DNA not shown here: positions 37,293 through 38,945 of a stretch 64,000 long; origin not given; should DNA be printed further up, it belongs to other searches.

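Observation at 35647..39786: Tandem pair of intronless MFS-like transporters with a duplication scar that captured the 3' end of the neighbouring gene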

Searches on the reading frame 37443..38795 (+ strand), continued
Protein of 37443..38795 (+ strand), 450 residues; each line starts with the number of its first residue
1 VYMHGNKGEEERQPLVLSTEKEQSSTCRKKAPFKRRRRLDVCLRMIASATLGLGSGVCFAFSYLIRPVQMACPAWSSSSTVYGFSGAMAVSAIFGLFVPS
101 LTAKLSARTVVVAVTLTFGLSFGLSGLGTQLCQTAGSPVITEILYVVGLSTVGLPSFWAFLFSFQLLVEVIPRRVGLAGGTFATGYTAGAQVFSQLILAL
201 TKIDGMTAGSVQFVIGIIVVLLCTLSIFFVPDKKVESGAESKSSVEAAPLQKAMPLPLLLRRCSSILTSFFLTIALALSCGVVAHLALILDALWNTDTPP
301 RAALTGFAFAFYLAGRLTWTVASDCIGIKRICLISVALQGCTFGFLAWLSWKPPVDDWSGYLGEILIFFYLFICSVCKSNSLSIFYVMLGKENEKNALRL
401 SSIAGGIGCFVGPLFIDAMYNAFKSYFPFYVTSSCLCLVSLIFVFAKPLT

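Call 39: fold_search(model_id=the predicted structure, library=pdb)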
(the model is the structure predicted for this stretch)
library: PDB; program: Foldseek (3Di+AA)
matches with E <= 10: 693; with E <= 0.001: 442
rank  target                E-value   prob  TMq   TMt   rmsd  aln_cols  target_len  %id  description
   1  6zgs_A                1.1e-09  1.00  0.71  0.78   4.7       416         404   16  Crystal structure of a MFS transporter with bound 3-phenylpropanoic acid at 2.39 Angstroem resolution (released 2021-10-20)
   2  8hpk_A                1.4e-09  1.00  0.71  0.80   3.9       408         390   15  Crystal structure of the bacterial oxalate transporter OxlT in an oxalate-bound occluded form (released 2023-02-15)
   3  8y65                  5.6e-09  1.00  0.68  0.65   5.6       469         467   14  Cryo-EM structure of human urate transporter GLUT9 bound to substrate urate (released 2024-06-19)
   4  8hpj_A                6.1e-09  1.00  0.67  0.75   4.4       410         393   15  Crystal structure of the bacterial oxalate transporter OxlT in a ligand-free outward-facing form (released 2023-02-15)
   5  8tgh_A                6.3e-09  1.00  0.68  0.77   4.4       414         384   15  VMAT1 dimer with amphetamine and reserpine (released 2024-03-20)
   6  9dwy                  6.9e-09  1.00  0.62  0.74   5.4       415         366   17  Cryo-EM structure of human MCT8 in complex with thyroid hormone T3 (released 2025-07-16)
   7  8zkn_A                7.2e-09  1.00  0.64  0.74   5.0       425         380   18  CryoEM structure of Thyroid Hormone Transporter MCT8 bound with silychristin (released 2025-04-02)
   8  8hpj_D                8.4e-09  1.00  0.69  0.77   4.2       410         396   15  Crystal structure of the bacterial oxalate transporter OxlT in a ligand-free outward-facing form (released 2023-02-15)
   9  6g9x_A                8.4e-09  1.00  0.68  0.76   4.8       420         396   16  Crystal structure of a MFS transporter at 2.54 Angstroem resolution (released 2019-07-03)
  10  8wrd_A                9.1e-09  1.00  0.66  0.74   4.8       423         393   14  Human VMAT2 in the apo state (released 2024-09-25)
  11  8zko_A                9.9e-09  1.00  0.65  0.74   5.5       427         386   17  CryoEM structure of Thyroid Hormone Transporter MCT8 (released 2025-04-02)
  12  8tgn_A                1.0e-08  1.00  0.64  0.73   5.1       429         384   15  VMAT1 dimer with serotonin and reserpine (released 2024-03-20)
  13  9fot_A                1.4e-08  1.00  0.68  0.77   4.6       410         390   17  Human monocarboxylate transporter 8 bound to Silychristin (released 2025-05-21)
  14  8wlk                  1.4e-08  1.00  0.62  0.71   6.0       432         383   14  Cryo-EM structure of human VMAT2 in presence of Tetrabenazine, determined in an outward-facing conformation (released 2024-06-12)
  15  6hcl_A                1.5e-08  1.00  0.68  0.76   4.8       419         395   16  Crystal structure of a MFS transporter with Ligand at 2.69 Angstroem resolution (released 2019-07-03)
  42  6zgs_B                9.3e-08  1.00  0.68  0.82   4.1       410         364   16  Crystal structure of a MFS transporter with bound 3-phenylpropanoic acid at 2.39 Angstroem resolution (released 2021-10-20)
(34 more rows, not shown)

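Call 40: search_solved_structures(query=A1, max_evalue=1e-20, show_alignments=2)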
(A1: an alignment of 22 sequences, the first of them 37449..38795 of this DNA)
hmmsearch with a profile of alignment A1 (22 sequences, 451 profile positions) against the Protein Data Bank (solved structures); distinct sequences matched with E-value up to 1e-20: 2.
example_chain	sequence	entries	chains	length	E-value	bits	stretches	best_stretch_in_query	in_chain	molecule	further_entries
6g9x_A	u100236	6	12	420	1.3e-36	129.2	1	30-442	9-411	Major facilitator superfamily MFS_1 | L-lactate transporter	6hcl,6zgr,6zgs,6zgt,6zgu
8hpj_A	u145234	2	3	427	8e-26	93.6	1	29-437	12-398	Oxalate:formate antiporter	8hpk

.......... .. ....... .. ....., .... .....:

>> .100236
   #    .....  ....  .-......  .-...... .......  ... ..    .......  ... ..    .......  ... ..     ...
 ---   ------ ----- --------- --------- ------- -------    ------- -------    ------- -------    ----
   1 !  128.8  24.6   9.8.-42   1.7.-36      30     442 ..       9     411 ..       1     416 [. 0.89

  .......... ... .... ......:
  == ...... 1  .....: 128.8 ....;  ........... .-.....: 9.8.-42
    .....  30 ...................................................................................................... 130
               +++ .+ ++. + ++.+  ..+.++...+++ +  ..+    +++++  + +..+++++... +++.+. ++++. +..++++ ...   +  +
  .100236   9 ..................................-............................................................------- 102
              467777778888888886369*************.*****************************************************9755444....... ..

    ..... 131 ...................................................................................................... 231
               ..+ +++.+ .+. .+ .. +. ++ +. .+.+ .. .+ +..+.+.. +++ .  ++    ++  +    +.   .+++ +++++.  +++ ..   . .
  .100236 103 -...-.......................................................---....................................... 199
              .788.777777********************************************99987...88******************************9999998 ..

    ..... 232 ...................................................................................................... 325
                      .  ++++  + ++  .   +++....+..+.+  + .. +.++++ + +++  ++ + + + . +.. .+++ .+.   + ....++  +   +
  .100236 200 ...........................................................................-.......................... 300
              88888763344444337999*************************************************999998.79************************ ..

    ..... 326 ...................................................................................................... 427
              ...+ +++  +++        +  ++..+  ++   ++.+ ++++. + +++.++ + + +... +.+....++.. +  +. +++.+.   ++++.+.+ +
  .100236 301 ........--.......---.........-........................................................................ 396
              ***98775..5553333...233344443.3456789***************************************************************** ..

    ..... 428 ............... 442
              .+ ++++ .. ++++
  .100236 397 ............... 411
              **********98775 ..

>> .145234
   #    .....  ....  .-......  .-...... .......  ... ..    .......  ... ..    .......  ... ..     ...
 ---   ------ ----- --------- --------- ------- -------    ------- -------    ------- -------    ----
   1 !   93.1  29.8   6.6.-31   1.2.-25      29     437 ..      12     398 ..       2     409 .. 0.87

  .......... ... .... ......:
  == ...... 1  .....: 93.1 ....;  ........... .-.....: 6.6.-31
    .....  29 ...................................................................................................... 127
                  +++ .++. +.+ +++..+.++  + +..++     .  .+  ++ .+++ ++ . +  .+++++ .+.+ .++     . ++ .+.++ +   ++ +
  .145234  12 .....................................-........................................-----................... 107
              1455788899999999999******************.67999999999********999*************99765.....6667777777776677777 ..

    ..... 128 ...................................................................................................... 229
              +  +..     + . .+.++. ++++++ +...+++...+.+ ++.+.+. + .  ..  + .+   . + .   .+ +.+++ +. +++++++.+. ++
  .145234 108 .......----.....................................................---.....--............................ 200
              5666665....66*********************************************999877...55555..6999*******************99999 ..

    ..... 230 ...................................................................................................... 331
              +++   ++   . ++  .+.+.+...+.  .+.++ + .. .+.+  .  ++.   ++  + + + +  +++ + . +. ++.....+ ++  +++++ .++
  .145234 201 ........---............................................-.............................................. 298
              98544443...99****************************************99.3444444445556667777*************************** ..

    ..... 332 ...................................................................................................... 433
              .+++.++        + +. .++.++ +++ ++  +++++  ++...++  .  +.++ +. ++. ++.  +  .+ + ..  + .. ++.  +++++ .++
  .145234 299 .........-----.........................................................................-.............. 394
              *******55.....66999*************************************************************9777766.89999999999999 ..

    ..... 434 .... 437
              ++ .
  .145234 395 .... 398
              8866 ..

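Call 41: list_cluster_members(proteins=[P0023, P0024, P0025, P0026, P0027, P0028, P0029, P0030, P0001, P0002])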
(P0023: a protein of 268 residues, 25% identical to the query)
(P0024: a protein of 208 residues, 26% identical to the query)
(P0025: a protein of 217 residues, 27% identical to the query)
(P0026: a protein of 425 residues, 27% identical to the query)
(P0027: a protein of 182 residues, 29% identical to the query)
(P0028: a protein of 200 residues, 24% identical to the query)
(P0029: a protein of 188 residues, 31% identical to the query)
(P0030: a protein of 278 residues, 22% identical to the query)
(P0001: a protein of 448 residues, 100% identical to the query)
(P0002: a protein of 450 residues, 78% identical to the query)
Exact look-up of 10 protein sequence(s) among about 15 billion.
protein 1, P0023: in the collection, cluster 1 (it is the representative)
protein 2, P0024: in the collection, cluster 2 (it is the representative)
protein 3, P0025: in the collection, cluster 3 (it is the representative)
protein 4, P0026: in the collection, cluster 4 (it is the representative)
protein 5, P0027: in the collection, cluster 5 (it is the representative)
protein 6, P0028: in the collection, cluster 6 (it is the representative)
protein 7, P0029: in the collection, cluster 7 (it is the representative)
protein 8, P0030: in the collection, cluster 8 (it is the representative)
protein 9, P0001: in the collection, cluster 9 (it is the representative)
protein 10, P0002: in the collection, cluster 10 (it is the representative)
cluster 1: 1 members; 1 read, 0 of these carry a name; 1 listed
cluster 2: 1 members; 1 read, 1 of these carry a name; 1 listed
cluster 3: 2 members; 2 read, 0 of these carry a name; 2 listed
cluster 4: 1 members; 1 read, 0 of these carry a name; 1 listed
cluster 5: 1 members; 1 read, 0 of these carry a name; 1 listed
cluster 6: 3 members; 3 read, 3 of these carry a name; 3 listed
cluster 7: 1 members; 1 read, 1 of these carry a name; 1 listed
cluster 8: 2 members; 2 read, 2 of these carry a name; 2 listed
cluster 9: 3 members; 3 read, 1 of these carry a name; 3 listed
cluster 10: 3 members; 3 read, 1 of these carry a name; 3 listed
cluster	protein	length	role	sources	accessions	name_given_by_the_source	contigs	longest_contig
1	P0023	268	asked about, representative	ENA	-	-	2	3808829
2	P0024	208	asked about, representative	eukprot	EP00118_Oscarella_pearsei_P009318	m.53419 g.53419 ORF g.53419 m.53419 type:complete len:209 (+) comp34249_c0_seq1:36-662(+)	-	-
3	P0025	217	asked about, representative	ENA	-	-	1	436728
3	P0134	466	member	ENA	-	-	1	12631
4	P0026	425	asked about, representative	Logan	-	-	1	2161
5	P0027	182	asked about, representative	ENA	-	-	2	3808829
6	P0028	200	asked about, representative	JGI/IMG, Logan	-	MFS family permease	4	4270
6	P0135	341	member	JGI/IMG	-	MFS family permease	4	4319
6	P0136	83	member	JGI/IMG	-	hypothetical protein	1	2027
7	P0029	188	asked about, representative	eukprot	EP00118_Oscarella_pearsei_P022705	m.265373 g.265373 ORF g.265373 m.265373 type:complete len:189 (+) ...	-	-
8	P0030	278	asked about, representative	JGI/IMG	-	predicted MFS family arabinose efflux permease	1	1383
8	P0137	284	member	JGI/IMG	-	predicted MFS family arabinose efflux permease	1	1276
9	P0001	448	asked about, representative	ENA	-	-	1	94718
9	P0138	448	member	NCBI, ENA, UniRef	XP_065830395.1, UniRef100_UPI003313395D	uncharacterized protein [Oscarella lobularis] | uncharacterized protein n=1 Tax=Oscarella lobularis TaxID=121494 RepID=UPI003313395D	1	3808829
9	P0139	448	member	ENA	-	-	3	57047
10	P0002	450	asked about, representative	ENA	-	-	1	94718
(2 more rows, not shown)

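Call 47: search_solved_structures(query=A3, max_evalue=0.01)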
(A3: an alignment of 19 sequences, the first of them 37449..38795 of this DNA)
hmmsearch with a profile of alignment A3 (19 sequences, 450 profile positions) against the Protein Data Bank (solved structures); distinct sequences matched with E-value up to 0.01: 7.
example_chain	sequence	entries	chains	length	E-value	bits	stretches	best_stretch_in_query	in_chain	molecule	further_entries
6g9x_A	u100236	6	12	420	3.8e-20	75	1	24-440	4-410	Major facilitator superfamily MFS_1 | L-lactate transporter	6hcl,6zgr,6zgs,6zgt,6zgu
8hpj_A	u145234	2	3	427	4.1e-13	51.8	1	131-436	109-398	Oxalate:formate antiporter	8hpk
8zkn_A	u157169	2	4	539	1.3e-06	30.4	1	108-446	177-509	Monocarboxylate transporter 8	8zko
9gv5_A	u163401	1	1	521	1.8e-06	29.9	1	108-439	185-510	Monocarboxylate transporter 8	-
9dwy_A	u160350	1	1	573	2e-06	29.8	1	108-446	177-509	Monocarboxylate transporter 8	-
9fkn_A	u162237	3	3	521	2.1e-06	29.7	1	108-439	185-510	Monocarboxylate transporter 8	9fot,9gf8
9hhq_A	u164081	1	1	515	0.00045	22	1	83-443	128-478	Monocarboxylate transporter 10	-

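Call 48: search_protein_families(library=ncbifam, alignment_id=A3, max_evalue=0.001)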
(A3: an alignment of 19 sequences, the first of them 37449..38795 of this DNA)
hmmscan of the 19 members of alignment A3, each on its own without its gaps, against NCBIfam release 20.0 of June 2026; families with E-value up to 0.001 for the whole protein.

A. member 1, window:37449-38795:+ (448 aa): 1 family
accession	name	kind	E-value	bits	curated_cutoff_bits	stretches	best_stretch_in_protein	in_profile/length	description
NF049980.1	SfMCT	equivalog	6e-13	48.2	320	1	43-433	5-377/378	L-lactate MFS transporter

B. families by the number of members that match (of 19 scanned): 5 families
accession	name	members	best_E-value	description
NF049980.1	SfMCT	19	7.8e-30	L-lactate MFS transporter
TIGR00890.1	2A0111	7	7.2e-17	oxalate/formate antiport family MFS transporter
TIGR04259.1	oxa_formateAnti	3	7.5e-14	oxalate/formate MFS antiporter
TIGR00893.1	2A0114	3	6.6e-07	D-galactonate transporter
TIGR00879.1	SP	1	8.2e-06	sugar porter family MFS transporter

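Call 65: find_related_loci(query=A4, collection=metagenome_contigs, flank=5000)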
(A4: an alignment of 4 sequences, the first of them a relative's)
Query A4 (429 aa) in metagenome_contigs; peptide patterns used: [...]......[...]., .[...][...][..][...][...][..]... (x = any residue, [..] = any of these).
600 stretches matched a pattern, but none encodes a relative of the query by tblastn (E <= 1e-3).

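Call 66: find_related_loci(query=P0013, collection=metagenome_contigs, flank=5000)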
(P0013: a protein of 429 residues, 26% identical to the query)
Query P0013 (429 aa) in metagenome_contigs; peptide patterns used: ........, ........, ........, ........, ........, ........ (x = any residue, [..] = any of these).
64 stretches matched a pattern, but none encodes a relative of the query by tblastn (E <= 1e-3).
